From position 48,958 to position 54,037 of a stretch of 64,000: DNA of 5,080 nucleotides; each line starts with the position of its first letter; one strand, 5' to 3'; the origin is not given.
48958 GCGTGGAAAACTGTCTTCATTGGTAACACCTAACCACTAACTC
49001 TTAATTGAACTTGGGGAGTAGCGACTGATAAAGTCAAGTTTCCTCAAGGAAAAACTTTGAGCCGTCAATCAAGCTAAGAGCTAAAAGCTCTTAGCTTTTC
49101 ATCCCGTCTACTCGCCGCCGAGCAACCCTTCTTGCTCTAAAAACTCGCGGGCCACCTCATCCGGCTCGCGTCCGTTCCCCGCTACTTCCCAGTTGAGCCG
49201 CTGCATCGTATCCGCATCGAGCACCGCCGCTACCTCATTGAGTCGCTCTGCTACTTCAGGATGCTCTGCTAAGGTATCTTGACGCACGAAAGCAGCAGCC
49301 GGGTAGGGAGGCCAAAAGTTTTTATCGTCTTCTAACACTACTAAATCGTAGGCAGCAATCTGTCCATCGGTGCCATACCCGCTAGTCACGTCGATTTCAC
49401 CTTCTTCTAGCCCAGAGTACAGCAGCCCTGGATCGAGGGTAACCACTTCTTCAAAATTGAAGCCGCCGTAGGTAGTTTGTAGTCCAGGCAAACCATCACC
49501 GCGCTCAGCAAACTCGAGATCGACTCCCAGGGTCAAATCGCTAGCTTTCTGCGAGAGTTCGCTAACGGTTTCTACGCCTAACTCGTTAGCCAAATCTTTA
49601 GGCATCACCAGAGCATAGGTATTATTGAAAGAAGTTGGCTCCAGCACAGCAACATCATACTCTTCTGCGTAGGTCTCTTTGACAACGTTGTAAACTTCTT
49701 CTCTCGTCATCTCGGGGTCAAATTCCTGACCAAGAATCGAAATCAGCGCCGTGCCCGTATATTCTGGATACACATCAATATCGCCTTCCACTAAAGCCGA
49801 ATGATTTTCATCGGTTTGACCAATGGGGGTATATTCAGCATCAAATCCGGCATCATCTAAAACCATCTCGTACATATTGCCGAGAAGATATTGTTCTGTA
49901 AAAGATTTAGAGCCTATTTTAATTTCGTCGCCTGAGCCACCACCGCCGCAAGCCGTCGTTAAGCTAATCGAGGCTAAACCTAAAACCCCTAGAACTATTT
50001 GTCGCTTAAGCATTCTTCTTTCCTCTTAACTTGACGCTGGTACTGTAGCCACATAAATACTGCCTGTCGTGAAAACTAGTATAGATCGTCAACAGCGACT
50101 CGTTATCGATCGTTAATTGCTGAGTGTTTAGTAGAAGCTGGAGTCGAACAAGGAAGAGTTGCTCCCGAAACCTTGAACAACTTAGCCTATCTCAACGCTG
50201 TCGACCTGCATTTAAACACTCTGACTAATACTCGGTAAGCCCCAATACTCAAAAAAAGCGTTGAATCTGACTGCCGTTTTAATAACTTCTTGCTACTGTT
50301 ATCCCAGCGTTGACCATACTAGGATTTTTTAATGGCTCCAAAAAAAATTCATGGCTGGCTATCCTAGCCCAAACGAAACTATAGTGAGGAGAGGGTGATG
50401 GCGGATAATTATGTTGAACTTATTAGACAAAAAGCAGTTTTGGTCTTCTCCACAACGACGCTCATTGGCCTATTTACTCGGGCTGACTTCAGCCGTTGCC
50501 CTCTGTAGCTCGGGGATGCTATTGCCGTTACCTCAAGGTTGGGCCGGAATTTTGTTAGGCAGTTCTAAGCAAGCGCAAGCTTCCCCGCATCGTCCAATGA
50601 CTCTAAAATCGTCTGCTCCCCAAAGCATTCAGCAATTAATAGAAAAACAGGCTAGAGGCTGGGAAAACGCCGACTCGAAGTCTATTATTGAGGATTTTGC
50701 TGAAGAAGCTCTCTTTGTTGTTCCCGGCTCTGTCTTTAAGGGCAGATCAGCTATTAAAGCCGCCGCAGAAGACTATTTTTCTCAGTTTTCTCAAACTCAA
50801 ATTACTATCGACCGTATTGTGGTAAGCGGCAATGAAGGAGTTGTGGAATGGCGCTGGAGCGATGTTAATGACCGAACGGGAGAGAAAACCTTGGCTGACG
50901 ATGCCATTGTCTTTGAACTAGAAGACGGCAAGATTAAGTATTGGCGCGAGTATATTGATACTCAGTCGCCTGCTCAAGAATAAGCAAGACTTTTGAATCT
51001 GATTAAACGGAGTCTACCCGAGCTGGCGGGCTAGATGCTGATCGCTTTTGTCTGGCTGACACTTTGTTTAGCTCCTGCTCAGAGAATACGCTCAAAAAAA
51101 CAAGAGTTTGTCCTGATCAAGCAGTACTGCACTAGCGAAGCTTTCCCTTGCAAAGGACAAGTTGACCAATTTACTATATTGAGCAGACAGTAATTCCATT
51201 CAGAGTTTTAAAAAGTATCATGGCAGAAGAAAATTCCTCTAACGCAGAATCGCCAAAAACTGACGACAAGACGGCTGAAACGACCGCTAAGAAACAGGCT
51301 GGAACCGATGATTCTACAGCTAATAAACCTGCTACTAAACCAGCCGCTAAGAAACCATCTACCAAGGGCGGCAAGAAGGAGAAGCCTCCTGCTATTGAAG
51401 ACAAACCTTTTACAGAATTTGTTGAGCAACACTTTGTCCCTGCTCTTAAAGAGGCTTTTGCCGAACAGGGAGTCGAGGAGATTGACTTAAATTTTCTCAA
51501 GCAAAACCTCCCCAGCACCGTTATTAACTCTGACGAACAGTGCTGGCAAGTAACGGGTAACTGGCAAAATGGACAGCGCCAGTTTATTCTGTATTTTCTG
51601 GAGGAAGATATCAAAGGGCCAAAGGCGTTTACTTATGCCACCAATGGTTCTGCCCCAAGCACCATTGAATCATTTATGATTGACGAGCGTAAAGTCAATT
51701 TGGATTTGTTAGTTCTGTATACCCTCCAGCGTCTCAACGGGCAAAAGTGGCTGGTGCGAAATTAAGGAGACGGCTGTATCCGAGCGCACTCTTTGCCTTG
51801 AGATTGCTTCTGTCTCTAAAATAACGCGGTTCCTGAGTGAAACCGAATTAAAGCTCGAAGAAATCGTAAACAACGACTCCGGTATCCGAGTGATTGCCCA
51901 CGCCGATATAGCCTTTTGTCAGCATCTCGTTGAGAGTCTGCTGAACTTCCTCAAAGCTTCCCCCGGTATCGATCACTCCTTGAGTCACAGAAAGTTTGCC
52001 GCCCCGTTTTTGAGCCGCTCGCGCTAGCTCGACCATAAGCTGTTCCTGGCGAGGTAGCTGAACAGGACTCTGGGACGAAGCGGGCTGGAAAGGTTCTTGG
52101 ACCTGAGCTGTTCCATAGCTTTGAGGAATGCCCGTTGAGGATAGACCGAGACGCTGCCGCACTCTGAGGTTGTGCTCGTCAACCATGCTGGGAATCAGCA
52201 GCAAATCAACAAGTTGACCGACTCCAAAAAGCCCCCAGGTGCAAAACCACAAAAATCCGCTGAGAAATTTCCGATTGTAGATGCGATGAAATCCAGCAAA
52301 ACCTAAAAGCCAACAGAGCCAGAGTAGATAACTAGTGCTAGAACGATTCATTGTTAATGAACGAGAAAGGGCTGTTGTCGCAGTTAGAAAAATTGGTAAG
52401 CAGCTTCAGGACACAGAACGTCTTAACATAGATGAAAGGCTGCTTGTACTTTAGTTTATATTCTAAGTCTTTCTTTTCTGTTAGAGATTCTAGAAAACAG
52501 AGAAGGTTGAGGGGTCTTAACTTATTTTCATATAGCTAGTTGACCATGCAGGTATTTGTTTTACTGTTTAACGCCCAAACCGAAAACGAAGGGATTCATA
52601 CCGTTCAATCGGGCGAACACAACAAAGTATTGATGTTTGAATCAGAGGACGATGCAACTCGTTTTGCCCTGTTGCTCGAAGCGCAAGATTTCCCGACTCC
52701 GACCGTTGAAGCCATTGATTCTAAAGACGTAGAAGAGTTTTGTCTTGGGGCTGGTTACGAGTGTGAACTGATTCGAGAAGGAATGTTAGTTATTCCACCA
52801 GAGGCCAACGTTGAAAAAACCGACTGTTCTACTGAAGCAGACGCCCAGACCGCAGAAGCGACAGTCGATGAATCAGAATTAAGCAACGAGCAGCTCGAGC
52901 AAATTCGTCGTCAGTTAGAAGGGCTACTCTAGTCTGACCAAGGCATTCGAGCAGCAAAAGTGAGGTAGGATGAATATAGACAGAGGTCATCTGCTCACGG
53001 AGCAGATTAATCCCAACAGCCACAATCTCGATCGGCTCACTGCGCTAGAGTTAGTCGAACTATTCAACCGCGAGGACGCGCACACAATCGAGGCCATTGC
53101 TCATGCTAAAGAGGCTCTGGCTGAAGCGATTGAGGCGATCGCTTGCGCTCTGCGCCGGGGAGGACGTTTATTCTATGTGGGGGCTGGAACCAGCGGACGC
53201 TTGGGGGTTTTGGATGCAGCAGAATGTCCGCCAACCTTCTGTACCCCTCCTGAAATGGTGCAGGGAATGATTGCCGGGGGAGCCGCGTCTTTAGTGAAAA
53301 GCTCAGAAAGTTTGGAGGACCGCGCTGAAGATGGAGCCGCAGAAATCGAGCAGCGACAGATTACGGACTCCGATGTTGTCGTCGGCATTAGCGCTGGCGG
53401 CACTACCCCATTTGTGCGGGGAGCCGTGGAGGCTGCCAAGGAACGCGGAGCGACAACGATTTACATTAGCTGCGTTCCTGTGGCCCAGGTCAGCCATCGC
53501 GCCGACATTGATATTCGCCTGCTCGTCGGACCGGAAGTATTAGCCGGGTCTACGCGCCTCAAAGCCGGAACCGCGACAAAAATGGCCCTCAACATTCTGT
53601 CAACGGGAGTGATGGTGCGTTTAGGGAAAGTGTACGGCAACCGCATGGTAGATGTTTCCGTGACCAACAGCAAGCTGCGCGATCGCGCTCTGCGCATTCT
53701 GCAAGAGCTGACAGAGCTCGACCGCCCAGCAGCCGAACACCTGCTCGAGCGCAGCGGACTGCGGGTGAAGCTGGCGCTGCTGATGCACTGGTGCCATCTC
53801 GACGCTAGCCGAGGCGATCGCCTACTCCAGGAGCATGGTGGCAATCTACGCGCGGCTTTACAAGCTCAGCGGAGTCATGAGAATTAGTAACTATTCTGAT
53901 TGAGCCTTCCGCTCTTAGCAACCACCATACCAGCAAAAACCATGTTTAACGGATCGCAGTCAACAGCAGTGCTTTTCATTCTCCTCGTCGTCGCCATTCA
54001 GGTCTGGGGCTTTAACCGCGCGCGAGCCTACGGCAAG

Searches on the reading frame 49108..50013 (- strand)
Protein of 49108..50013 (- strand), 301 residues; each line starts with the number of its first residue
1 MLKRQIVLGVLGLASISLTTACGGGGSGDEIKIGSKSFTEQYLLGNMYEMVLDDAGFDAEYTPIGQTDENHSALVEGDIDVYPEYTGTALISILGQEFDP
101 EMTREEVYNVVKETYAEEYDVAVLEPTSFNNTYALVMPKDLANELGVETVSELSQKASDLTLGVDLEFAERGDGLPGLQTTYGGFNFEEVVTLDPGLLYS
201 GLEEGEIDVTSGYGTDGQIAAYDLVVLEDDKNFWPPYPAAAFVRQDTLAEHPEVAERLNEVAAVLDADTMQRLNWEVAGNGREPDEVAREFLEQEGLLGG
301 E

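Call 66: search_protein_families(library=pfam, proteins=[window:49108-50013:-], max_evalue=0.000001)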
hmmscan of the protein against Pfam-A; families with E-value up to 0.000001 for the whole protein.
window:49108-50013:- (301 aa): 1 family
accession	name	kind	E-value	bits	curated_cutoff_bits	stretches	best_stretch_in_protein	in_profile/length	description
PF04069.17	OpuAC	-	1.3e-66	225.3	21.2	1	30-294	2-257/257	Substrate binding domain of ABC-type glycine betaine transport system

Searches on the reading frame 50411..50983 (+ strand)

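Call 67: search_protein_families(library=pfam, proteins=[window:50411-50983:+], max_evalue=0.000001)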
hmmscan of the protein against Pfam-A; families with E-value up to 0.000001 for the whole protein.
window:50411-50983:+ (190 aa): 3 families
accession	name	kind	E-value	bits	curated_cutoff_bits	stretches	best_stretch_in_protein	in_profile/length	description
PF12680.13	SnoaL_2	-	1.5e-15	58.1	27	1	80-177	4-101/102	SnoaL-like domain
PF07366.18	SnoaL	-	5.9e-08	33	28.4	1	81-188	8-123/126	SnoaL-like polyketide cyclase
PF14534.12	DUF4440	-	2.4e-07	31.6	25.2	1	73-158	1-86/107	Domain of unknown function (DUF4440)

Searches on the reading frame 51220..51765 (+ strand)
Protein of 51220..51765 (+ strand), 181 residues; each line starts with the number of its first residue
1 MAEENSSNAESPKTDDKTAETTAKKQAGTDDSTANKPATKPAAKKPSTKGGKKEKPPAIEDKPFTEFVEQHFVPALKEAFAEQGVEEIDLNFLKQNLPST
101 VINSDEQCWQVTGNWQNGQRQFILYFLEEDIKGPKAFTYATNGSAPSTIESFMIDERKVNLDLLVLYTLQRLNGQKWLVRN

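Call 67: search_protein_families(library=pfam, proteins=[window:51220-51765:+], max_evalue=0.000001)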
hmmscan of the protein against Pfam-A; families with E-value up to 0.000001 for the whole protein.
window:51220-51765:+ (181 aa): 1 family
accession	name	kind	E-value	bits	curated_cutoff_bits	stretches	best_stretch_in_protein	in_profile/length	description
PF11210.13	DUF2996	-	3.1e-55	186.3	27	1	58-178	1-119/120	Protein of unknown function (DUF2996)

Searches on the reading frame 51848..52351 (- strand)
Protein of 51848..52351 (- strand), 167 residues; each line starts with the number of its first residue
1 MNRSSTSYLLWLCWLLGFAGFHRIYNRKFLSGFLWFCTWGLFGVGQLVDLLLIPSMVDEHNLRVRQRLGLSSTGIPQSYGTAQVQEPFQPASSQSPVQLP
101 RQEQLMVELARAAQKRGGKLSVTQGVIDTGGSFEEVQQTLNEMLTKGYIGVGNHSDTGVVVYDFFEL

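Call 67: search_protein_families(library=pfam, proteins=[window:51848-52351:-], max_evalue=0.000001)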
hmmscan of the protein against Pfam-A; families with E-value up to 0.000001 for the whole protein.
window:51848-52351:- (167 aa): 1 family
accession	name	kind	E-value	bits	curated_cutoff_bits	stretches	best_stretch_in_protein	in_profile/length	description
PF05154.21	TM2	-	1.6e-10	41.5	27.9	1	9-50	8-50/51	TM2 domain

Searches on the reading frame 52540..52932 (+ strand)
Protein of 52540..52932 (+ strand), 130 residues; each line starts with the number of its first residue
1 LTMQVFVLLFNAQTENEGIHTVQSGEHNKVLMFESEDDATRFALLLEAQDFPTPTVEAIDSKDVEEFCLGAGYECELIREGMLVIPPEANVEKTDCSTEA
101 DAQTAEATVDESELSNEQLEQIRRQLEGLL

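Call 67: search_protein_families(library=pfam, proteins=[window:52540-52932:+], max_evalue=0.000001)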
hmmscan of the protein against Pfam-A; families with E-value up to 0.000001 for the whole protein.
window:52540-52932:+ (130 aa): 1 family
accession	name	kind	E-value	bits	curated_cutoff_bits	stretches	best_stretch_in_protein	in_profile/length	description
PF11360.13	DUF3110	-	8.8e-40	135.3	20.2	1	5-88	1-84/84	Protein of unknown function (DUF3110)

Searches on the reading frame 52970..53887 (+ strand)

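Call 67: search_protein_families(library=pfam, proteins=[window:52970-53887:+], max_evalue=0.000001)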
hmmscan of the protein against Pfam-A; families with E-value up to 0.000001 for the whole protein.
window:52970-53887:+ (305 aa): 5 families
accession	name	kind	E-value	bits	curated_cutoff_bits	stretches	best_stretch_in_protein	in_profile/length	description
PF22645.1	GKRP_SIS_N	-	7.8e-19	67.9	27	1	50-155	2-111/113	Glucokinase regulatory protein N-terminal SIS domain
PF13580.11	SIS_2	-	6.7e-10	39.6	27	1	39-166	9-136/138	SIS domain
PF01380.27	SIS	-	1.5e-08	35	25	1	130-209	50-127/131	SIS domain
PF20741.3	GKRP-like_C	-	9e-08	33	27.7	1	224-262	2-40/100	C-terminal lid domain of glucokinase regulatory protein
PF22198.1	GKRP_SIS_2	-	7.4e-07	29.5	27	0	50-109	7-66/191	Glucokinase regulatory protein, second SIS domain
